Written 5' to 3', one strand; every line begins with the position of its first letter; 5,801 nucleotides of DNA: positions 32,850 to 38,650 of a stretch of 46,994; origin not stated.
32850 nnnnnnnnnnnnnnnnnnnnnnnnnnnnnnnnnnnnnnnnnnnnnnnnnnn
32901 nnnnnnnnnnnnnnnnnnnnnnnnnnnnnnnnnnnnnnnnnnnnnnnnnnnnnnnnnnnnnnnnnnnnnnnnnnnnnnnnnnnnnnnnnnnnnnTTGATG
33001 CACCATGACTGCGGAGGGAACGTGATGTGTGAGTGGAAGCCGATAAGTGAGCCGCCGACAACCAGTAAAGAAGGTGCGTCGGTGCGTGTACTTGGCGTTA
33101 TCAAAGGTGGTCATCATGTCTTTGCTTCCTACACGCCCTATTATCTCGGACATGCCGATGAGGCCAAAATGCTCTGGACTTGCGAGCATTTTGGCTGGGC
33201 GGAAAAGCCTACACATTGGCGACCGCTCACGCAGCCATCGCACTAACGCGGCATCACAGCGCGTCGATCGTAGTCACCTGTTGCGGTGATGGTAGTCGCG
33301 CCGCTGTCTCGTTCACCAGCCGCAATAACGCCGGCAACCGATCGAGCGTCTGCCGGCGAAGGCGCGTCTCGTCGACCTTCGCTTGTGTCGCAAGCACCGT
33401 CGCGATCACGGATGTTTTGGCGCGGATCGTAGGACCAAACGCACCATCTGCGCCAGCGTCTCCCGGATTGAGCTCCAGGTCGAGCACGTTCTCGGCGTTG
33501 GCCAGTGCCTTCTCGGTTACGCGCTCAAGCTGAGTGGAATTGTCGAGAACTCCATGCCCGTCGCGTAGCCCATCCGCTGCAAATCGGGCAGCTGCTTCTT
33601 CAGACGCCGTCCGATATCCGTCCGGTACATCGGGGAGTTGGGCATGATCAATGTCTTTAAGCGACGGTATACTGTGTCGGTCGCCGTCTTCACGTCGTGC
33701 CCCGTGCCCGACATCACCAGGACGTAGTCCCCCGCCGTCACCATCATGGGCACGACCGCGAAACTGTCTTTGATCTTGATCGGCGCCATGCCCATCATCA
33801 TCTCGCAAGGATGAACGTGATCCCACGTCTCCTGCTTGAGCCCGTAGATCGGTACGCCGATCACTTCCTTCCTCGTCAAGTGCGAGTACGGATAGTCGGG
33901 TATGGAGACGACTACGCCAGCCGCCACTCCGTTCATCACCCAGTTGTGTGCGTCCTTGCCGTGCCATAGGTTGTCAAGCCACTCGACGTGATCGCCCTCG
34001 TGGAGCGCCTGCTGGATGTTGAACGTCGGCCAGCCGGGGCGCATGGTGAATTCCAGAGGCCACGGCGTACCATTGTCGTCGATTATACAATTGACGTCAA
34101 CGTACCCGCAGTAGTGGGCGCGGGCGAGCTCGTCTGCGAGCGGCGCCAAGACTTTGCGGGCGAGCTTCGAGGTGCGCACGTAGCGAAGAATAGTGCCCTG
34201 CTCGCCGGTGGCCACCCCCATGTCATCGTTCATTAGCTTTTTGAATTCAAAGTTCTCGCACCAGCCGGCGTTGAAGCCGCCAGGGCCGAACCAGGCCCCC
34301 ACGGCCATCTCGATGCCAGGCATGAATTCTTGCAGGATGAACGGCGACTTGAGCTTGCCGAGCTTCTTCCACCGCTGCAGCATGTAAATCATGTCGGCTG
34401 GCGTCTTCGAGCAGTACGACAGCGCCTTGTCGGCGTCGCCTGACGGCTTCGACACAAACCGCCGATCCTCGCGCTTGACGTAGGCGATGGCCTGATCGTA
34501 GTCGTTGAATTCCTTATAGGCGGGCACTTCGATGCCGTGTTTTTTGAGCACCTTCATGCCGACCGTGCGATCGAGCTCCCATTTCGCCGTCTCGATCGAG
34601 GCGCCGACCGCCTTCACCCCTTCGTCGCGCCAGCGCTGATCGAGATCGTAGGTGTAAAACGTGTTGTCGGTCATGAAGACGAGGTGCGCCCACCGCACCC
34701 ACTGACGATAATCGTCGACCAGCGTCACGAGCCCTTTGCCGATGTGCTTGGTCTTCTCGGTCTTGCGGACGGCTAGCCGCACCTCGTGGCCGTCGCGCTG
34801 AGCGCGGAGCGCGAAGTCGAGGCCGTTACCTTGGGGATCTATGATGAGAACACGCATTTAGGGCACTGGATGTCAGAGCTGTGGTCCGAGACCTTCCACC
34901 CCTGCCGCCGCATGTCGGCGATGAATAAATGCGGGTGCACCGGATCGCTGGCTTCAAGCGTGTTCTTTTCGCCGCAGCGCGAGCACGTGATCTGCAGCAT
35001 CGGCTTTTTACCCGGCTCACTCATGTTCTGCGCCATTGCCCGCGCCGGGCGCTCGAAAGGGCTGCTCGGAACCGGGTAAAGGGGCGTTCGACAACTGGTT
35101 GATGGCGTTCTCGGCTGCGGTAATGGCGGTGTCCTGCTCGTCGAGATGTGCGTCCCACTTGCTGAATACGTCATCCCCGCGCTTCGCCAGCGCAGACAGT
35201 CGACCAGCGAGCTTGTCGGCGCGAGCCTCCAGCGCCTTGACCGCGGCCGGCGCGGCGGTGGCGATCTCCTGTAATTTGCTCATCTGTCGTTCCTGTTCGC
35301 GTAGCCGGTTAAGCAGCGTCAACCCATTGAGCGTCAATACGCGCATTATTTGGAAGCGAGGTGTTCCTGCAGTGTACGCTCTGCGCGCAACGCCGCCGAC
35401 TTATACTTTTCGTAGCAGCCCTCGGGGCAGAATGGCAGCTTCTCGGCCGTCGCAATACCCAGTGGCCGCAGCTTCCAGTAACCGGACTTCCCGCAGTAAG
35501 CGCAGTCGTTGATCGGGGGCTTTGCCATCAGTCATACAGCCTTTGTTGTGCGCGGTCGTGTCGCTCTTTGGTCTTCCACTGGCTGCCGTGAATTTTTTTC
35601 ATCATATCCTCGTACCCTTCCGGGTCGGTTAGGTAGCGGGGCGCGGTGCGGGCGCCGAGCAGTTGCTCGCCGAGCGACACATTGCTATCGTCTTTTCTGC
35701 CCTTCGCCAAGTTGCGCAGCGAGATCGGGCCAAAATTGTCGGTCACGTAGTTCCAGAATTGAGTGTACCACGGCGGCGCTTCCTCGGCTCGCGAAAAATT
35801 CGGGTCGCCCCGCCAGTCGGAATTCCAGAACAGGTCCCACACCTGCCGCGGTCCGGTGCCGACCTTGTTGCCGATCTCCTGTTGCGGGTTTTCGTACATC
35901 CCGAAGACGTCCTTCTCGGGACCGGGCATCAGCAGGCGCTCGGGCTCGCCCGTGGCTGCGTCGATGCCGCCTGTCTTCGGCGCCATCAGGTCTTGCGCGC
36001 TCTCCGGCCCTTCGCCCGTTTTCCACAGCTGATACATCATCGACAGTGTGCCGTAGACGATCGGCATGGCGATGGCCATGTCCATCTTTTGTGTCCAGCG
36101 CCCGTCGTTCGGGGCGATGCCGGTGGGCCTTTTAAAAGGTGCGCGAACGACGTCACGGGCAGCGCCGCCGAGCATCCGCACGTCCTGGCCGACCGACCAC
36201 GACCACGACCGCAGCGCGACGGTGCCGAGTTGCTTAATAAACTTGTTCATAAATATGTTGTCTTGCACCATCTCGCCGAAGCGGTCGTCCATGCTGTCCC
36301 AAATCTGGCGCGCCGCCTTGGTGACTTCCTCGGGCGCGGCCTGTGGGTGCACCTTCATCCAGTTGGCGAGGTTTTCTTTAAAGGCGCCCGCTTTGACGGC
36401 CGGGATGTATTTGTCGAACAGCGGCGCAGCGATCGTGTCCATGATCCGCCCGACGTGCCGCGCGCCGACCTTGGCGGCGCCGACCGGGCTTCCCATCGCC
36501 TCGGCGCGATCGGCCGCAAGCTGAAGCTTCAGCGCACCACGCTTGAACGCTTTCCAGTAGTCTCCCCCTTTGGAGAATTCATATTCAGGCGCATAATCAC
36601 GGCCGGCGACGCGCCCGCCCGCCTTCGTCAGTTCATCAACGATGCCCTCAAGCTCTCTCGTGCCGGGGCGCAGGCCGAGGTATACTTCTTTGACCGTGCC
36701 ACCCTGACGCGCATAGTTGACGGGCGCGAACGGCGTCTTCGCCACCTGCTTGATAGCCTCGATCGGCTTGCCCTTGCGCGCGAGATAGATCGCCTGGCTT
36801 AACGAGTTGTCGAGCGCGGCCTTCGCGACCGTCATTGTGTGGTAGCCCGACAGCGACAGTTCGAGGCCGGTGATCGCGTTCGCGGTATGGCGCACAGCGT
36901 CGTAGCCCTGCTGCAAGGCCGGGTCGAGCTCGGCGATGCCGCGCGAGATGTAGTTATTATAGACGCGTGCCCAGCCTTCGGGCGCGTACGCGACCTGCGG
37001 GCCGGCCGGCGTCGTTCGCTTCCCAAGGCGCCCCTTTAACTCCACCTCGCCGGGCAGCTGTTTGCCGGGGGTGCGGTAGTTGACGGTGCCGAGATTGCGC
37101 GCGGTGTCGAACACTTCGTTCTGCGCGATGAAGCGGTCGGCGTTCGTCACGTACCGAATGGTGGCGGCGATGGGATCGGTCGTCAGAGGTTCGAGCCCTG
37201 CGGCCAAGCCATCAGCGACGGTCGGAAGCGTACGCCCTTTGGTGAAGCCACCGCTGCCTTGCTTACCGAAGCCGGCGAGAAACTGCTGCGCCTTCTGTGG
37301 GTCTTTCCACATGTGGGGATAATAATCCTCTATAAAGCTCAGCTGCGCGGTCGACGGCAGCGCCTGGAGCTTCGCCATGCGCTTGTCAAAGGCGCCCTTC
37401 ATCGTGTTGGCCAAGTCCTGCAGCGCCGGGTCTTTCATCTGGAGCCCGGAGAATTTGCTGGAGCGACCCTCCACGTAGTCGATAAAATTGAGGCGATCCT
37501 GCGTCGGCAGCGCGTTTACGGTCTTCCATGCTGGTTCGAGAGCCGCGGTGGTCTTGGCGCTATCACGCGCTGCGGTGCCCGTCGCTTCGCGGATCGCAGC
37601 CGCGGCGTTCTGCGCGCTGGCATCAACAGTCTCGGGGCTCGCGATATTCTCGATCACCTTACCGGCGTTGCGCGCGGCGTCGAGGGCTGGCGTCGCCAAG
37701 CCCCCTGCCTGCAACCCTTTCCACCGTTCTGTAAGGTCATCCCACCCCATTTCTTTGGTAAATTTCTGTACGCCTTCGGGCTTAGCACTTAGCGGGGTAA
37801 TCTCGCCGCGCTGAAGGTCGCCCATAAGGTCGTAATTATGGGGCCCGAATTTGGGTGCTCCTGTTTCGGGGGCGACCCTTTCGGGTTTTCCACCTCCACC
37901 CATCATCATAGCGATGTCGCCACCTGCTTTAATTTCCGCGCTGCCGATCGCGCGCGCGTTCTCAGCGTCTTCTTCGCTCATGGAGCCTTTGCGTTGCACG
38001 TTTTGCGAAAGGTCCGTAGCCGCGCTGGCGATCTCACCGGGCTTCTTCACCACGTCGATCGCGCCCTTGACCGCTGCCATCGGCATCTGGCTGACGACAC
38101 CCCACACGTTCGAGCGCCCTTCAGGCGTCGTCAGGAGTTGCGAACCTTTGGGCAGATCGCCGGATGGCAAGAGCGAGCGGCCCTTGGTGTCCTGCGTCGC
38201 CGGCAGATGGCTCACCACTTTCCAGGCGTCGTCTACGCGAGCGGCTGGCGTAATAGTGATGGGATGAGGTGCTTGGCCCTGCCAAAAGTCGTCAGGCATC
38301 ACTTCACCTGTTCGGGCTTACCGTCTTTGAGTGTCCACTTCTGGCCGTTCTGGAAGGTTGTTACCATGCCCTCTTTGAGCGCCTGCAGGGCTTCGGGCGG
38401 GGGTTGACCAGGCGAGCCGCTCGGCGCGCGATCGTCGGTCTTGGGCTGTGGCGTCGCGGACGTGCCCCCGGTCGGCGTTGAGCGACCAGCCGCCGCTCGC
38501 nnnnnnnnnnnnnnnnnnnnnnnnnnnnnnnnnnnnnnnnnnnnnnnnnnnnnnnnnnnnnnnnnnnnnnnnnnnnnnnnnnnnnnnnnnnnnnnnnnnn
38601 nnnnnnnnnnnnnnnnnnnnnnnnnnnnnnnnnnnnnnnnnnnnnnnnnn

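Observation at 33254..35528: PurD-like ATP-grasp ligase cassette coupled to the end of the ejection-protein operon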

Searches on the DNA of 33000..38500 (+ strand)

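Call 5: search_dna_similar(query=window:33000-38500:+, collection=phages, mode=distant, max_rows=25)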
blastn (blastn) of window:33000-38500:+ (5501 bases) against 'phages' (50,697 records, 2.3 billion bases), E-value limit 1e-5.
No match.

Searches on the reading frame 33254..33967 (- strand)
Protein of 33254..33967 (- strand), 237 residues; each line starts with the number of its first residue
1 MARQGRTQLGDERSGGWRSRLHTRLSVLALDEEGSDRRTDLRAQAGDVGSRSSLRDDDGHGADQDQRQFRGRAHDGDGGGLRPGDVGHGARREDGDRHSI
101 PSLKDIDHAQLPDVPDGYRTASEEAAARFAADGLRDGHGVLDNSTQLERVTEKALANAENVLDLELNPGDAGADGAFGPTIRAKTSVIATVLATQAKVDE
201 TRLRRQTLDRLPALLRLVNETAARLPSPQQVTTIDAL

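Call 3: search_protein_families(library=pfam, proteins=[window:33254-33967:-], max_evalue=0.1)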
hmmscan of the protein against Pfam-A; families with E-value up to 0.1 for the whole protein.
window:33254-33967:- (237 aa): 0 families

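Call 4: search_protein_families(library=phrogs, proteins=[window:33254-33967:-], max_evalue=0.01)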
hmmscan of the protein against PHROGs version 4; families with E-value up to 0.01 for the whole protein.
window:33254-33967:- (237 aa): 0 families

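Call 23: find_homologous_proteins(query=window:33254-33967:-, max_evalue=0.001)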
Query window:33254-33967:- (237 aa): 4 proteins with E <= 0.001 among 5546 candidates.
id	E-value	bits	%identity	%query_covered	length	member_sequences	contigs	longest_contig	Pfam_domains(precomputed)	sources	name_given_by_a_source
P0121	8.0e-79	283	65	95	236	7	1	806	-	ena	-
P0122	1.6e-47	180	66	65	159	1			-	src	-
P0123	2.3e-25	108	56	56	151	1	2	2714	-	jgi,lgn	jgi:hypothetical protein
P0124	1.6e-20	92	58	38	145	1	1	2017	-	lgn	-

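Call 31: search_solved_structures(query=A2, max_evalue=10, show_alignments=2)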
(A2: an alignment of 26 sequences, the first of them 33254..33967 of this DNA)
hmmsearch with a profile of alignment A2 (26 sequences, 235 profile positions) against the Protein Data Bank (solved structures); distinct sequences matched with E-value up to 10: 1.
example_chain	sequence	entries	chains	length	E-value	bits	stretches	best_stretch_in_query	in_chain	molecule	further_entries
2klo_A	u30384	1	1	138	0.79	12.2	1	182-222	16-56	DNA replication factor Cdt1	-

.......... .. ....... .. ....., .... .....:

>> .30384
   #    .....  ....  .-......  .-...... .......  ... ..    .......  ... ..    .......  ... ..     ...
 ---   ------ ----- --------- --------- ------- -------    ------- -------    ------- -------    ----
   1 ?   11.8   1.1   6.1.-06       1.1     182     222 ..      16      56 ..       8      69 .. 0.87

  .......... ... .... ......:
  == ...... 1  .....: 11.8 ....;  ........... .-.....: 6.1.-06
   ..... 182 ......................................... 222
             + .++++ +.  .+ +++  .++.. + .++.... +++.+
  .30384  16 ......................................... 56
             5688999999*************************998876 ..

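Call 32: search_protein_families(library=phrogs, alignment_id=A2, max_evalue=0.1)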
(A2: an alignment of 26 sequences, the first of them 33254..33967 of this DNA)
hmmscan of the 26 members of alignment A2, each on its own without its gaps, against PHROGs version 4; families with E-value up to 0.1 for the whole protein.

A. member 1, window:33254-33967:- (237 aa): 0 families

B. families by the number of members that match (of 26 scanned): 0 families

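Call 33: search_protein_families(library=pfam, alignment_id=A2, max_evalue=0.1)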
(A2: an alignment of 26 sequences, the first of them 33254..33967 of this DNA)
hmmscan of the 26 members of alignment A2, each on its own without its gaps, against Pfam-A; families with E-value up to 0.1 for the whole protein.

A. member 1, window:33254-33967:- (237 aa): 0 families

B. families by the number of members that match (of 26 scanned): 2 families
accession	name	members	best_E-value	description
PF15904.10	LIP1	1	0.0077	LKB1 serine/threonine kinase interacting protein 1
PF02178.24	AT_hook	1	0.076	AT hook motif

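Call 70: search_protein_families(library=ncbifam, proteins=[window:33254-33967:-], max_evalue=0.01)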
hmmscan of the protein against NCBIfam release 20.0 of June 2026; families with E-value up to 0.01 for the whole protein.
window:33254-33967:- (237 aa): 0 families

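Call 80: search_protein_families(library=padloc, proteins=[window:33254-33967:-], max_evalue=0.01)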
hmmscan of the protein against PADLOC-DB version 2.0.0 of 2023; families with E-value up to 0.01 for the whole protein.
window:33254-33967:- (237 aa): 0 families
